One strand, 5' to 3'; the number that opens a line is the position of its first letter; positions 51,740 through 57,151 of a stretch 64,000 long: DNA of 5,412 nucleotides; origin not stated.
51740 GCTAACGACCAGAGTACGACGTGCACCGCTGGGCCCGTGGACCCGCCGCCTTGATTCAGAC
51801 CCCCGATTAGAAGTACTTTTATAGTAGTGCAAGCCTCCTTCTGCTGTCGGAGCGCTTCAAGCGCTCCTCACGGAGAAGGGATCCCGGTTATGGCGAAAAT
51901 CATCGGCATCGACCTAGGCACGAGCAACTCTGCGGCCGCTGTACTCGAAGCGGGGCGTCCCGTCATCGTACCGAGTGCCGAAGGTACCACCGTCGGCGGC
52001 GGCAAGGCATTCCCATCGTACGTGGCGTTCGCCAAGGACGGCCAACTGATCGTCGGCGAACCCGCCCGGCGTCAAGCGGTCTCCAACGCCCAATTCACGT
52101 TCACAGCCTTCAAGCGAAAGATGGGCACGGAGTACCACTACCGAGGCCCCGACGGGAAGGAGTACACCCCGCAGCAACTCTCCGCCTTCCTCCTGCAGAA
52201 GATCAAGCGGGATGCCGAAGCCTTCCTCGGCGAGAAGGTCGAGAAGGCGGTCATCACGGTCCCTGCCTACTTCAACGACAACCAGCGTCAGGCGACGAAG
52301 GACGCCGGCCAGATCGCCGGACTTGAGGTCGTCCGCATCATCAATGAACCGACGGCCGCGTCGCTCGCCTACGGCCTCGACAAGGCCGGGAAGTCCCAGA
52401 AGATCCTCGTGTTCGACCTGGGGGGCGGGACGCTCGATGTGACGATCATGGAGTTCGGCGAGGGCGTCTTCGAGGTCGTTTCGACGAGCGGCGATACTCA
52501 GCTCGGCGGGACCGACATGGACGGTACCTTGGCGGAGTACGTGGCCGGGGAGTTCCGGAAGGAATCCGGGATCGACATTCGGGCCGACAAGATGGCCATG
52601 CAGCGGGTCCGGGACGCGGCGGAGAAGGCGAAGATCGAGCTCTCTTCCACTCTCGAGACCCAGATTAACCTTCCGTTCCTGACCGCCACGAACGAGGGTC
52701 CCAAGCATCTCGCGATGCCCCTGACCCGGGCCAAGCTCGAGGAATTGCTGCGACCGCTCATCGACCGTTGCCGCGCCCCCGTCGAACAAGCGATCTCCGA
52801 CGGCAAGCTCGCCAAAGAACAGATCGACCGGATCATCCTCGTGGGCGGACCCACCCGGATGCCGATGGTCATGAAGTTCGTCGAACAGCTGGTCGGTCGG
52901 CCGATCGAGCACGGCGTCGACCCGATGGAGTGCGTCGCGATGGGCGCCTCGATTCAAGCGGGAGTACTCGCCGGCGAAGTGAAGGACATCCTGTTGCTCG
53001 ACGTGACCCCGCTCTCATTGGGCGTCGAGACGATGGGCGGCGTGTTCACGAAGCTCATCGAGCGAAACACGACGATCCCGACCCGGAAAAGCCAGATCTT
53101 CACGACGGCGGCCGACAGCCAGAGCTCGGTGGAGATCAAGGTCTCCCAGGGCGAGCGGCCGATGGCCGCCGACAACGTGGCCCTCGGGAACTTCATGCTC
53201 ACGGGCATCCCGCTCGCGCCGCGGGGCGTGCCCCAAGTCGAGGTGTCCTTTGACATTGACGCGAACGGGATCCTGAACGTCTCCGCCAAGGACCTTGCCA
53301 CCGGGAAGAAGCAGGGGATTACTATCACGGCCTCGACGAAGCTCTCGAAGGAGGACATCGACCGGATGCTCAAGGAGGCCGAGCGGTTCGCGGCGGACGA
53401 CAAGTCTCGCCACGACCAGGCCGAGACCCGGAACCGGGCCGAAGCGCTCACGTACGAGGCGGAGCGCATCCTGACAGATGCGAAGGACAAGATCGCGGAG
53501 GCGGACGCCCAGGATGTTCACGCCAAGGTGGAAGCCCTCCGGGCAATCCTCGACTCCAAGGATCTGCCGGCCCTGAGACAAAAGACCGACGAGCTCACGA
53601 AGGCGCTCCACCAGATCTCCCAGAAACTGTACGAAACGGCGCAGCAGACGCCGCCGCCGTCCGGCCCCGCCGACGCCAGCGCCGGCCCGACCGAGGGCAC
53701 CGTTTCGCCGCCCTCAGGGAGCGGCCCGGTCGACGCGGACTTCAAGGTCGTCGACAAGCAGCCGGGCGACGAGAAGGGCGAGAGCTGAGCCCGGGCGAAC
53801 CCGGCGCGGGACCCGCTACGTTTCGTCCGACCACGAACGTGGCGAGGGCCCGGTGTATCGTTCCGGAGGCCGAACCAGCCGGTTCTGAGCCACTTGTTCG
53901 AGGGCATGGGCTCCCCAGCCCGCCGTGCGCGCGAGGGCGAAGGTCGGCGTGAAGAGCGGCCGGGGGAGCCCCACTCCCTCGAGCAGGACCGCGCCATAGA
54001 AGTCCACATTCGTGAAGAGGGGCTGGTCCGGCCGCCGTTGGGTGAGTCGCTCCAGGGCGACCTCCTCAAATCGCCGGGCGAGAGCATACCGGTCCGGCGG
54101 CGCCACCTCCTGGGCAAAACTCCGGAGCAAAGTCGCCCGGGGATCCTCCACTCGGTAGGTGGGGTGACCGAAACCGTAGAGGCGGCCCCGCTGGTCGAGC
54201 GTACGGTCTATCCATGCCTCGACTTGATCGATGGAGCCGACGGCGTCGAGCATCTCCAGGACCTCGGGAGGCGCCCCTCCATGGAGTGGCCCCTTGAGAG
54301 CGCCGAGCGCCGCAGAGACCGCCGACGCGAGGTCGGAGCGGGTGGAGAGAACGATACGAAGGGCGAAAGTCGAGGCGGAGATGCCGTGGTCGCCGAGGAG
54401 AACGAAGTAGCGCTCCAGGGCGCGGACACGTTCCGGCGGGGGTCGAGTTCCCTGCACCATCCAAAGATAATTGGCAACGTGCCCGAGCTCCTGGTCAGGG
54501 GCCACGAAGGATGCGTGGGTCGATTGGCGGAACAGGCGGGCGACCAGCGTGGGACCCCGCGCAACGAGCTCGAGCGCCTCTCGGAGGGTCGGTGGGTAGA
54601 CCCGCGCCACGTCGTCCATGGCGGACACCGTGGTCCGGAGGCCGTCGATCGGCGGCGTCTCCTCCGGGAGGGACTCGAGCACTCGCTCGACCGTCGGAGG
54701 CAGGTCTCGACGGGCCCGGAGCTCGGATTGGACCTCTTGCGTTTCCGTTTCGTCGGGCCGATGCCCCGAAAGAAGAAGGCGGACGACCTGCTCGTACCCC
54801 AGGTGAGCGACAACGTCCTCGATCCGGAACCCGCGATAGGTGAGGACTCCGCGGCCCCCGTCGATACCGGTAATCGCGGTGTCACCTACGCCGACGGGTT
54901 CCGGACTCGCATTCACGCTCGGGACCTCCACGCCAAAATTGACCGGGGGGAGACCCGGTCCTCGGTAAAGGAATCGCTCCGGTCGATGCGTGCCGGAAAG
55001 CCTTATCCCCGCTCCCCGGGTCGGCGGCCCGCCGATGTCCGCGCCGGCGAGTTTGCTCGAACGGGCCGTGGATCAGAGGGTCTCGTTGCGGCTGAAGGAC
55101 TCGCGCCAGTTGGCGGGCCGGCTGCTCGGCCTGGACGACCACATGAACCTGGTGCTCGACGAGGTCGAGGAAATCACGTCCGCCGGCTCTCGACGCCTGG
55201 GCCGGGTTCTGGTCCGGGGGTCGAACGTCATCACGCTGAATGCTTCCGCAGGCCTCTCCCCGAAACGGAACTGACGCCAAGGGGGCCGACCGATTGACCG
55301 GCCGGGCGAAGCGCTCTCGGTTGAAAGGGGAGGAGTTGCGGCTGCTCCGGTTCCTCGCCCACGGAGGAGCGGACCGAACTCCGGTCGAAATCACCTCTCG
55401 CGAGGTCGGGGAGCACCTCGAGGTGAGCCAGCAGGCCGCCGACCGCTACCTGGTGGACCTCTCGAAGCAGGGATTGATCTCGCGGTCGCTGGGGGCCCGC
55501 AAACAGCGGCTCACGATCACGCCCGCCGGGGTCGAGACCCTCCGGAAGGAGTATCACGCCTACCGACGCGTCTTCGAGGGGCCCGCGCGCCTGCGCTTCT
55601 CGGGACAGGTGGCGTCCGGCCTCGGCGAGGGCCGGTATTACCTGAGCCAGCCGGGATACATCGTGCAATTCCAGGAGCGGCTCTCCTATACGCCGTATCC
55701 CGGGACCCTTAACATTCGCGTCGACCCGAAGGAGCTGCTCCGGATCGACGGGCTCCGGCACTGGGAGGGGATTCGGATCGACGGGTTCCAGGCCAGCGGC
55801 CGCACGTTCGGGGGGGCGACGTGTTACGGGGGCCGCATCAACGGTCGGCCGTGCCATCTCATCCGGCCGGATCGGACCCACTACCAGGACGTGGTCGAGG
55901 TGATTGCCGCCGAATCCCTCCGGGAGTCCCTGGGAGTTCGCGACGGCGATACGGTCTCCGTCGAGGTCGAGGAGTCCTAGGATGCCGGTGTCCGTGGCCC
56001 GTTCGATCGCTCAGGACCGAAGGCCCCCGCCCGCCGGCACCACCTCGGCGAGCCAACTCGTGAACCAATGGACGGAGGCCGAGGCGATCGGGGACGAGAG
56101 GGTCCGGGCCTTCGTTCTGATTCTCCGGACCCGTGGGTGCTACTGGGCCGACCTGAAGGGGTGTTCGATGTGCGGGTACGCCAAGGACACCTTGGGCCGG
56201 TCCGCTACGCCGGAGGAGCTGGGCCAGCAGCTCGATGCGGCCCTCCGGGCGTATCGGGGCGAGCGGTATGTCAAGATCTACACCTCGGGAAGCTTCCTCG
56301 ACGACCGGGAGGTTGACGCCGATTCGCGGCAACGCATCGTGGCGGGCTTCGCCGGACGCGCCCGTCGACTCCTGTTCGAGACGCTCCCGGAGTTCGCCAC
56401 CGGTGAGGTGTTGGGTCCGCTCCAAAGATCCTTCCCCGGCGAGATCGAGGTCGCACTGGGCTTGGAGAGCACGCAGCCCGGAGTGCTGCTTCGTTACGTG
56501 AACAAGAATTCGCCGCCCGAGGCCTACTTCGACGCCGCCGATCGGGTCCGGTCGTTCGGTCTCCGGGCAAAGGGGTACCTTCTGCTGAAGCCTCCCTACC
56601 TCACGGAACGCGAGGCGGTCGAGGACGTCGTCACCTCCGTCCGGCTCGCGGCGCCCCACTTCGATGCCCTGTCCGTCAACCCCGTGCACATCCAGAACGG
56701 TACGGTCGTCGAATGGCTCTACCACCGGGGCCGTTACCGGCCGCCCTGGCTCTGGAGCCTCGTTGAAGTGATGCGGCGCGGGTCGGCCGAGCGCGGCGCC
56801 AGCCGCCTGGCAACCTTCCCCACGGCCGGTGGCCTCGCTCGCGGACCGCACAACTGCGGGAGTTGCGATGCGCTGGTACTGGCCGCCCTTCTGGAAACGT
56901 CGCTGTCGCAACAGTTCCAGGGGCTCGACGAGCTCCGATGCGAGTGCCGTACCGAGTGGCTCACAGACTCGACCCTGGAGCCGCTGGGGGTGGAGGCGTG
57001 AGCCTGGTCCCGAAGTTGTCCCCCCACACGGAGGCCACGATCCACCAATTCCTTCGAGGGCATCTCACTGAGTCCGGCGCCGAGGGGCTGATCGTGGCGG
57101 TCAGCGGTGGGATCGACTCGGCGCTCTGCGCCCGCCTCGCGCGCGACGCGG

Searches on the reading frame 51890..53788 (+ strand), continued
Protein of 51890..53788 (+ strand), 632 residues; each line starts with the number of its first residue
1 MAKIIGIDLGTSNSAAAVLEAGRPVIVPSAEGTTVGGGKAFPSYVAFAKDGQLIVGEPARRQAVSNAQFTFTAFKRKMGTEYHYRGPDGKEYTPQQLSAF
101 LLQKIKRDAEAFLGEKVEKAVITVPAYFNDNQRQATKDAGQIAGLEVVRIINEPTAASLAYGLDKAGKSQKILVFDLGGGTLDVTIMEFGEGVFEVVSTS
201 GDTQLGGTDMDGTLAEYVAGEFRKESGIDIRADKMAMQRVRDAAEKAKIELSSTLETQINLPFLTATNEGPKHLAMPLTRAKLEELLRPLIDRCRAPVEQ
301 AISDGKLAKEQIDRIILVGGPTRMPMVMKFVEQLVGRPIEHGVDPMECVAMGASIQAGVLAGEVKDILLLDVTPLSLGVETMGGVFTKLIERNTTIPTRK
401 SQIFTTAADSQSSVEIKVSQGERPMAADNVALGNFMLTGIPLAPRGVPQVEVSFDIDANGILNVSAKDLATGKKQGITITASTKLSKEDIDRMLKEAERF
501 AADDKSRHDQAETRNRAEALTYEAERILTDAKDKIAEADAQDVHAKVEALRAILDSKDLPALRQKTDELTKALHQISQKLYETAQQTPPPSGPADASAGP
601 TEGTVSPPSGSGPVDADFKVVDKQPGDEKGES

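Call 62: find_encoding_contigs(protein=P0204, flank=10000, max_places=3)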
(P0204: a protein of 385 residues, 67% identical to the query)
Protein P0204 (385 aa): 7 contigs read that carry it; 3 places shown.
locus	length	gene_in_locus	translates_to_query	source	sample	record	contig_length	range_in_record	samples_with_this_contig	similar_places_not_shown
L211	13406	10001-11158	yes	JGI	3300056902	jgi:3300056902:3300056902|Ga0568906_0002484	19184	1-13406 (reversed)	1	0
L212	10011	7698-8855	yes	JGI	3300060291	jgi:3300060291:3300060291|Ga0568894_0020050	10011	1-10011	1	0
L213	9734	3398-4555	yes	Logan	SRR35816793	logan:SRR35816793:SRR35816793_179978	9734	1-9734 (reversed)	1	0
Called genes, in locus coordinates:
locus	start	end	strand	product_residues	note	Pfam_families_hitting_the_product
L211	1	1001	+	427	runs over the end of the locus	PF01142:TruD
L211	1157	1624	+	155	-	-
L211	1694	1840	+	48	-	-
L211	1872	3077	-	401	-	PF13191:AAA_16 (faint), PF16450:Prot_ATP_ID_OB_C, PF05496:RuvB_N (faint), PF07724:AAA_2 (weak), PF00004:AAA, PF07728:AAA_5 (weak), PF17862:AAA_lid_3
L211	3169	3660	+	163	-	PF26602:HVO_2718_N, PF12844:HTH_19 (weak), PF01381:HTH_3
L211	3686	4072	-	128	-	-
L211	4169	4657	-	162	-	PF09999:DUF2240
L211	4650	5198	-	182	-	PF00977:His_biosynth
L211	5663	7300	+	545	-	PF00118:Cpn60_TCP1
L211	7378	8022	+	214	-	PF01025:GrpE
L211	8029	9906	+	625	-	PF00012:HSP70, PF06723:MreB_Mbl, PF00012:HSP70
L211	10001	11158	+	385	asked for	PF00226:DnaJ, PF01556:DnaJ_C, PF15777:Anti-TRAP (faint), PF00684:DnaJ_CXXCXGXG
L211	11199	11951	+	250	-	-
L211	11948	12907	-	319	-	PF22700:MVD-like_N, PF00288:GHMP_kinases_N (weak)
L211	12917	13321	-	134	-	PF01951:Archease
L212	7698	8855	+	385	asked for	PF00226:DnaJ, PF01556:DnaJ_C, PF15777:Anti-TRAP (faint), PF00684:DnaJ_CXXCXGXG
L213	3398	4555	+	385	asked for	PF00226:DnaJ, PF01556:DnaJ_C, PF15777:Anti-TRAP (faint), PF00684:DnaJ_CXXCXGXG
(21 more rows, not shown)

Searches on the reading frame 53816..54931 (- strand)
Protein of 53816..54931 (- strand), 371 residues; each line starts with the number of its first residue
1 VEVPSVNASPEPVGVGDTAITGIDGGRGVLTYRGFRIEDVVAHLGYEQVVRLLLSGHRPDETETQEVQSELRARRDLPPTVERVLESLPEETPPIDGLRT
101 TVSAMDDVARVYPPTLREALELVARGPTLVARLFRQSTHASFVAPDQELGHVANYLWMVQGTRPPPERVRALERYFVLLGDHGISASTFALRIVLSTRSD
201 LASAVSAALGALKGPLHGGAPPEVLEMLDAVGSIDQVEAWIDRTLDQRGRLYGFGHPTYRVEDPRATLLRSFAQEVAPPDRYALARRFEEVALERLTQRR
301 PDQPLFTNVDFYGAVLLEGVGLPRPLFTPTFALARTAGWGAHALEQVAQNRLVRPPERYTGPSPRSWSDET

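Call 6: search_protein_families(library=pfam, proteins=[window:53816-54931:-])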
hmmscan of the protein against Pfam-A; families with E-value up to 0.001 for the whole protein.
window:53816-54931:- (371 aa): 1 family
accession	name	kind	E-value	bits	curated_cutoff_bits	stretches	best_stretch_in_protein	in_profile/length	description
PF00285.26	Citrate_synt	-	1.3e-107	360.4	27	1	12-355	4-356/357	Citrate synthase, C-terminal domain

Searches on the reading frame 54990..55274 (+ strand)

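Call 34: search_protein_families(library=pfam, proteins=[window:54990-55274:+])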
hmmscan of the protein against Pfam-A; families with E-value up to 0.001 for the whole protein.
window:54990-55274:+ (94 aa): 1 family
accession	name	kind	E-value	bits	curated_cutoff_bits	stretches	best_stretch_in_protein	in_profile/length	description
PF01423.28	LSM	-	8.2e-20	70.7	23.4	1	22-83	2-64/66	LSM domain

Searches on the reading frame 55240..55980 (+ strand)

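Call 34: search_protein_families(library=pfam, proteins=[window:55240-55980:+])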
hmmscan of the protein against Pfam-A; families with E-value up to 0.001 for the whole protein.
window:55240-55980:+ (246 aa): 3 families
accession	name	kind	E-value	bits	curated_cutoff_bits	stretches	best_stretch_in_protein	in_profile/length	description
PF01982.22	CTP-dep_RFKase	-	7.1e-40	136.2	25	1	124-243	1-121/121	Domain of unknown function DUF120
PF12802.13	MarR_2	-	2.1e-06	28.2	27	1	28-83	3-53/61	MarR family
PF13545.12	HTH_Crp_2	-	0.0006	20.2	27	0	34-87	2-57/70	Crp-like helix-turn-helix domain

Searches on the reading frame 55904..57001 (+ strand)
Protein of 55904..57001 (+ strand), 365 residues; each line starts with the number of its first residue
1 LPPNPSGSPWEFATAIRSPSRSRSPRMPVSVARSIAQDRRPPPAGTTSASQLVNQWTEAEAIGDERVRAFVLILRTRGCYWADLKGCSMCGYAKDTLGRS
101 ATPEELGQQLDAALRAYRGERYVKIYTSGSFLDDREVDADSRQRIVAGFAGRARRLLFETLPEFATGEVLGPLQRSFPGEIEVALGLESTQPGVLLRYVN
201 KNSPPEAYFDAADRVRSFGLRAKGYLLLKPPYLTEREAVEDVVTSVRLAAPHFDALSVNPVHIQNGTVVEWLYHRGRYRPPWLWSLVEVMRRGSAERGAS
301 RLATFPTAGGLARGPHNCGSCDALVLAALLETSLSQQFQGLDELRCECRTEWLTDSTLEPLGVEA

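Call 34: search_protein_families(library=pfam, proteins=[window:55904-57001:+])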
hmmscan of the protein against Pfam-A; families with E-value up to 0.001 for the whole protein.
window:55904-57001:+ (365 aa): 1 family
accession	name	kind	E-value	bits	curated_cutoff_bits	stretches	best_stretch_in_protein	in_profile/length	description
PF04055.27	Radical_SAM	-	6.2e-07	30.2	29.5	1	75-239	3-160/166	Radical SAM superfamily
